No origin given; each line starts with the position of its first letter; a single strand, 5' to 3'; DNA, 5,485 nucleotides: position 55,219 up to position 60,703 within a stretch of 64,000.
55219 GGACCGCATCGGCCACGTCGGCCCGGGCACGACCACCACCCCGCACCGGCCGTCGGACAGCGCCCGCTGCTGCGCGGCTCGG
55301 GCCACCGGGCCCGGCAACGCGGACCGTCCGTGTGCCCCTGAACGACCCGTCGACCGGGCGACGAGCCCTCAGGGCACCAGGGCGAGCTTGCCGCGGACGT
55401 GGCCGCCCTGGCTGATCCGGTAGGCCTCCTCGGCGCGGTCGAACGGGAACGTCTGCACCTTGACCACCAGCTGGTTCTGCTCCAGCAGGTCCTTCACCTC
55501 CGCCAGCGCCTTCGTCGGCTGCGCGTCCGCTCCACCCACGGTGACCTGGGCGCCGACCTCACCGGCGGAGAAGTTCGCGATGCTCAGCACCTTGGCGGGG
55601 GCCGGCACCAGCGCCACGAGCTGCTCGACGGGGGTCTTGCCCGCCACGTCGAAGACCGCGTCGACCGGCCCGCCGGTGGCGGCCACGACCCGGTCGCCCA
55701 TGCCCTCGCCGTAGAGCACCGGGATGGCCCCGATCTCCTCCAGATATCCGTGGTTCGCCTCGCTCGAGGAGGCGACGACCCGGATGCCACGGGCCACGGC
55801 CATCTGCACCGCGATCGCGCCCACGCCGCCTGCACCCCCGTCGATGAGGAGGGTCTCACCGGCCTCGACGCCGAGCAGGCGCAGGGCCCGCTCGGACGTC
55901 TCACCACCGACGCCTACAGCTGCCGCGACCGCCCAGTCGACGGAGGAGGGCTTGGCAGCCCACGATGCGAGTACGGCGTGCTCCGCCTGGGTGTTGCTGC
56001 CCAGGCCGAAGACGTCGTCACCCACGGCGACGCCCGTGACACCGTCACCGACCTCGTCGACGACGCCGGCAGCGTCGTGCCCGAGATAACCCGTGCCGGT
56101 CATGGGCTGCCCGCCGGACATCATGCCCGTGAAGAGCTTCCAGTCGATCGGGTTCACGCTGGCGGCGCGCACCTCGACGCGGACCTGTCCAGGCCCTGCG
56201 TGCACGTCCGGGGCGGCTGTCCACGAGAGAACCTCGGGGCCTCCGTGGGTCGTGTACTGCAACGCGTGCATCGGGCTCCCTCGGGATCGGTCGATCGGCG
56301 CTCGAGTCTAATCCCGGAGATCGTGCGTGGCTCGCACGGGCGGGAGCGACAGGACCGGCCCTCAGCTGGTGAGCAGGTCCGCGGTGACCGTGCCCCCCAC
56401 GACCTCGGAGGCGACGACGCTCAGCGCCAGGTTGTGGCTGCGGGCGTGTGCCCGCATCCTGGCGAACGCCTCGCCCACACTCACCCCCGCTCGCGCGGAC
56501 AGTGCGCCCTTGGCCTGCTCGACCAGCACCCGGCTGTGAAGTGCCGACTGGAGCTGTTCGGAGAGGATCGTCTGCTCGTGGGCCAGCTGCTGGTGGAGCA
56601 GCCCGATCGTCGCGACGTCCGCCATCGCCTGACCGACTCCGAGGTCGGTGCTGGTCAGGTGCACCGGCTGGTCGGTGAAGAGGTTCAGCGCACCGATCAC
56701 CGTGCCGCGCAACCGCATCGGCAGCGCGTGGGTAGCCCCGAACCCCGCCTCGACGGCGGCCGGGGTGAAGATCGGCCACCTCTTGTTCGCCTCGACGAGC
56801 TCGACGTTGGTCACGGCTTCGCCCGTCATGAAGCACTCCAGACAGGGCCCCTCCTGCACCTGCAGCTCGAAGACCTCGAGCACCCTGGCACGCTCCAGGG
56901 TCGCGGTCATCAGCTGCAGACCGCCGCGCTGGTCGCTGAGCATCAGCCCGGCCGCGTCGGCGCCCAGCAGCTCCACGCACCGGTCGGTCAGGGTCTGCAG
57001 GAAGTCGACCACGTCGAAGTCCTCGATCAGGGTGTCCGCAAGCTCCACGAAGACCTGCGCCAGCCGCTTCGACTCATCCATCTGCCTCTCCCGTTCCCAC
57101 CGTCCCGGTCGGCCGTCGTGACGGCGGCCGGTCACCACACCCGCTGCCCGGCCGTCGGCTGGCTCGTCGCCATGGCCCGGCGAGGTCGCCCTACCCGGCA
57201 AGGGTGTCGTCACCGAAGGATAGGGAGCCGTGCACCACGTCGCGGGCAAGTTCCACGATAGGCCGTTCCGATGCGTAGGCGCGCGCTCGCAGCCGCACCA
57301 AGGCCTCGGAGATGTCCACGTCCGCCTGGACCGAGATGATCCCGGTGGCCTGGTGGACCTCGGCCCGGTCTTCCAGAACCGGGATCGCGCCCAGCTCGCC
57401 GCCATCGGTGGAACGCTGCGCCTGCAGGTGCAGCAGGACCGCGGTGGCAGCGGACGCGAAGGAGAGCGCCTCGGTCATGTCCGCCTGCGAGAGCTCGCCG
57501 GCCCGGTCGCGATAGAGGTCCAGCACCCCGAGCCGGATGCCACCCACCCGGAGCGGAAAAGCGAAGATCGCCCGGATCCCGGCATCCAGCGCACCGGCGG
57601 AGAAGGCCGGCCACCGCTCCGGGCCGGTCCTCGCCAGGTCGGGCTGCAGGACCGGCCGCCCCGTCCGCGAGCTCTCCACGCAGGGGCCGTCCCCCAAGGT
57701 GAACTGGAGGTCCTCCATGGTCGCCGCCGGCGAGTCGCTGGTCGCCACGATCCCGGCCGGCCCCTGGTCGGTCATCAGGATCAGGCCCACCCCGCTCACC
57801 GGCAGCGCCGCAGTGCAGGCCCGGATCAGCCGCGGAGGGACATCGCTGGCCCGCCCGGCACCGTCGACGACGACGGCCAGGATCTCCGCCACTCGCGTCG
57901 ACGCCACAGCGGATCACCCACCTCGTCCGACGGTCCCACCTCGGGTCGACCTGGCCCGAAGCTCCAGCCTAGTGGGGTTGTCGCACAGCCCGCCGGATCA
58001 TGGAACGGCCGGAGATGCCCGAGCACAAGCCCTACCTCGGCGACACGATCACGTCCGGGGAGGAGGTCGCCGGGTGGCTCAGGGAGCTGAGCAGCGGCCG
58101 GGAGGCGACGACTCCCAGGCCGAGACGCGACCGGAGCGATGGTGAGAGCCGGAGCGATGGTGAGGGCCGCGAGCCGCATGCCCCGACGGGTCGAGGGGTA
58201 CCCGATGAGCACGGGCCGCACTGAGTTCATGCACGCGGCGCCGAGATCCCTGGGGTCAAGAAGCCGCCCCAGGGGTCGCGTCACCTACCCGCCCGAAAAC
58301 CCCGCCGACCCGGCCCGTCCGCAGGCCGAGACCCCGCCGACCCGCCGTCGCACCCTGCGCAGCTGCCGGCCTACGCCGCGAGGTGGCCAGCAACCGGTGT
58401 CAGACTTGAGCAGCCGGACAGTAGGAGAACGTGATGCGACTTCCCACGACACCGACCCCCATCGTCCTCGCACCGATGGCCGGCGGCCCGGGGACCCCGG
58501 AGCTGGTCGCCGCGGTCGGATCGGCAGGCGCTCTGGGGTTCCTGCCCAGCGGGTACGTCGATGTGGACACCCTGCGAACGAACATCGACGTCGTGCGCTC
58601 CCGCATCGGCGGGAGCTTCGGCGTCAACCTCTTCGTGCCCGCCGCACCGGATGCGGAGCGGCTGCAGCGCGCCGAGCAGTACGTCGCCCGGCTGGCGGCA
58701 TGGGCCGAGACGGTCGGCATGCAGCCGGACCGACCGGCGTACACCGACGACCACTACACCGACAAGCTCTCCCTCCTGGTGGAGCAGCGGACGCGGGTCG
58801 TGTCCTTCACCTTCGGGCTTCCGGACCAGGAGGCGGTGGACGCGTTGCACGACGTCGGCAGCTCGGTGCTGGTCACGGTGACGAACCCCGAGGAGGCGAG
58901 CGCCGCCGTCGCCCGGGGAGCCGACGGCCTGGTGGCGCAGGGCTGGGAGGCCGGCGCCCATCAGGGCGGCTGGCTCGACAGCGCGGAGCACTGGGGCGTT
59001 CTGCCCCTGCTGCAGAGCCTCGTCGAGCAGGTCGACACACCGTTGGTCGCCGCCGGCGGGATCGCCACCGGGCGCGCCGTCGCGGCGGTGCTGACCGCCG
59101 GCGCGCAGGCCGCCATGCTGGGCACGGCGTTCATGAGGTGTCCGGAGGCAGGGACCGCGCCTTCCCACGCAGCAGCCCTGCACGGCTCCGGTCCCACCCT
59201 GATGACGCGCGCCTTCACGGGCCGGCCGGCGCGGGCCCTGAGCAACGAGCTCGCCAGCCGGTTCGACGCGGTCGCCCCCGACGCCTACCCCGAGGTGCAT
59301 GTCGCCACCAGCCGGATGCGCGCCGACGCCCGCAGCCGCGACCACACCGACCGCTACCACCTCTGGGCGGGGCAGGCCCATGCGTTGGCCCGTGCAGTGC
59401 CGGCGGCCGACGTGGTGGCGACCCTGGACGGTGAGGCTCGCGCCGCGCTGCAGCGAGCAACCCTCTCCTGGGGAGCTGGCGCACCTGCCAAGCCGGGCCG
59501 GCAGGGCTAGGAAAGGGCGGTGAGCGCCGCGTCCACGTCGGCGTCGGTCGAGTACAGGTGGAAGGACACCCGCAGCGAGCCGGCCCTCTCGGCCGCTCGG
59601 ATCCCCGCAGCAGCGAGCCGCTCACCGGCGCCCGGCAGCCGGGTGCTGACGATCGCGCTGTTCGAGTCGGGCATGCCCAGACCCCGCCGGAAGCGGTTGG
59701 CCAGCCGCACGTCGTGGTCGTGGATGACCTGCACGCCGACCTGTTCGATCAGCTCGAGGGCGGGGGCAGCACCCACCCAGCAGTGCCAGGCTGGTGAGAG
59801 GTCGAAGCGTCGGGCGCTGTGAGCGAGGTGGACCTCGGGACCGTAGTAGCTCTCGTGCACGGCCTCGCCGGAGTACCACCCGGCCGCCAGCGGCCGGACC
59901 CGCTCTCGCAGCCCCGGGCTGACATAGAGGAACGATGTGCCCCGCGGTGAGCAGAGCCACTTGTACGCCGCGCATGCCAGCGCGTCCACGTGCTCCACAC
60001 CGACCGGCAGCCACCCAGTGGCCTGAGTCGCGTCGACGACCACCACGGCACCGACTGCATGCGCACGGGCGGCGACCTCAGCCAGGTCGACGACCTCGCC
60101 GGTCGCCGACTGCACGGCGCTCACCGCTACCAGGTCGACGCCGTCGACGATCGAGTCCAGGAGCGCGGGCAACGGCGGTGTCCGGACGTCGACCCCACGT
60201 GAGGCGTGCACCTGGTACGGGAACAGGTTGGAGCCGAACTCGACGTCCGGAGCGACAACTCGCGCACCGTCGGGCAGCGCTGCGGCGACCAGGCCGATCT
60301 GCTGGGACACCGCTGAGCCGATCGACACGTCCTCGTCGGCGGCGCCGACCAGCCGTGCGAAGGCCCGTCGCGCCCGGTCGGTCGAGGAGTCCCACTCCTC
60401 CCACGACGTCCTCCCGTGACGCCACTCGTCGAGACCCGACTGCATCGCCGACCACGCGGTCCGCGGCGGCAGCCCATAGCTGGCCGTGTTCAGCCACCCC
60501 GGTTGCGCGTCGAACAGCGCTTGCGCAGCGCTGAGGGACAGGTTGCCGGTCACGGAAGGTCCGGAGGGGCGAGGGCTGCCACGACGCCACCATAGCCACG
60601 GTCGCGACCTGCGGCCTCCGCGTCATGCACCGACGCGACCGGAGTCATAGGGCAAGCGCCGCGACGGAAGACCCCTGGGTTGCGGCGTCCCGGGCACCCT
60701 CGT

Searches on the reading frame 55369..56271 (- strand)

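Call 47: search_protein_families(library=pfam, proteins=[window:55369-56271:-], max_evalue=0.00001)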
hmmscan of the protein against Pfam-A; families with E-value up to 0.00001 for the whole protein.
window:55369-56271:- (300 aa): 3 families
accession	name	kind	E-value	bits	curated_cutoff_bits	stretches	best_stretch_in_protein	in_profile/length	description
PF08240.17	ADH_N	-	5e-14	52.9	23.5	1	26-88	1-61/104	Alcohol dehydrogenase GroES-like domain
PF13602.12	ADH_zinc_N_2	-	3.5e-11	44.6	27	1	196-298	16-134/134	Zinc-binding dehydrogenase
PF00107.32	ADH_zinc_N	-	1.2e-09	38.6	31.8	1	149-237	1-94/129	Zinc-binding dehydrogenase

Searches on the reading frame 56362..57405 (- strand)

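Call 48: search_protein_families(library=pfam, proteins=[window:56362-57405:-], max_evalue=0.00001)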
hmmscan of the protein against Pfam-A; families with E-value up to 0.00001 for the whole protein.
window:56362-57405:- (347 aa): 3 families
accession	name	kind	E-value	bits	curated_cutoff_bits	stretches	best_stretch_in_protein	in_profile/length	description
PF03861.19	ANTAR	-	7.5e-15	54.9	27.3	1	283-336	1-54/54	ANTAR domain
PF13185.12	GAF_2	-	2.9e-13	50.6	28.6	1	132-268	4-134/136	GAF domain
PF01590.32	GAF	-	8.8e-08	33.2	22.4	1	132-267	2-131/133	GAF domain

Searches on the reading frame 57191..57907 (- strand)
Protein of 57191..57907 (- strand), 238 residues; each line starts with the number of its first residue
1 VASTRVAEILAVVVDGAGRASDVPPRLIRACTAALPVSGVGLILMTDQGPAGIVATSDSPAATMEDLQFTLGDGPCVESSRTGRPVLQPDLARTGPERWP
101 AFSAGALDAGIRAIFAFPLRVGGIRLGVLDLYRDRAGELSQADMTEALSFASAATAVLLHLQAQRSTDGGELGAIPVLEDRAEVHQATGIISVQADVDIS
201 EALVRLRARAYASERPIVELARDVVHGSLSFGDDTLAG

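Call 48: search_protein_families(library=pfam, proteins=[window:57191-57907:-], max_evalue=0.00001)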
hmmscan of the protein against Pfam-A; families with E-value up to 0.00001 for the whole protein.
window:57191-57907:- (238 aa): 3 families
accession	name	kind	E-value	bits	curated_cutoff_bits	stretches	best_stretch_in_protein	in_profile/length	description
PF13185.12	GAF_2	-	3.9e-13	50.2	28.6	1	31-157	12-134/136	GAF domain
PF03861.19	ANTAR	-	3.6e-07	30.3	27.3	1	178-225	7-54/54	ANTAR domain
PF01590.32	GAF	-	1.4e-06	29.3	22.4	1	35-152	17-127/133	GAF domain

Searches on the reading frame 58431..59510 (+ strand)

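Call 48: search_protein_families(library=pfam, proteins=[window:58431-59510:+], max_evalue=0.00001)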
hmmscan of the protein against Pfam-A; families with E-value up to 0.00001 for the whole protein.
window:58431-59510:+ (359 aa): 1 family
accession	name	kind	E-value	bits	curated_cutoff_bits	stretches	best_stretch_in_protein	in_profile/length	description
PF03060.21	NMO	-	3.5e-75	253.9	28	1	9-332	11-328/331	Nitronate monooxygenase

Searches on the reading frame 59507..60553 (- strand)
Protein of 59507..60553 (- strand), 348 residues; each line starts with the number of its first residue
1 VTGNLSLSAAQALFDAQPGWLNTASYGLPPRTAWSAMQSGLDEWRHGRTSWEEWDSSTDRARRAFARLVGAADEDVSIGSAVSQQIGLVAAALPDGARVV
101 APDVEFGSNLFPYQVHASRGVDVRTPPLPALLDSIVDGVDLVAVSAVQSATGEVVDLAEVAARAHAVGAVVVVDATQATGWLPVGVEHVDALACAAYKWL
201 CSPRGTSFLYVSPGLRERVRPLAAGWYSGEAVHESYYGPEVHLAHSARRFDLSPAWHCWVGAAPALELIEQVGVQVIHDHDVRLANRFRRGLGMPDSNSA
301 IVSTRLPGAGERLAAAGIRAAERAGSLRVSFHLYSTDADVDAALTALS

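Call 48: search_protein_families(library=pfam, proteins=[window:59507-60553:-], max_evalue=0.00001)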
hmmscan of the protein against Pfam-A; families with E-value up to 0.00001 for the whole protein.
window:59507-60553:- (348 aa): 1 family
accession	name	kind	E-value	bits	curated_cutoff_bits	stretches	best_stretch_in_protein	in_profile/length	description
PF00266.25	Aminotran_5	-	7e-29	101.4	21.5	1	56-292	43-291/371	Aminotransferase class-V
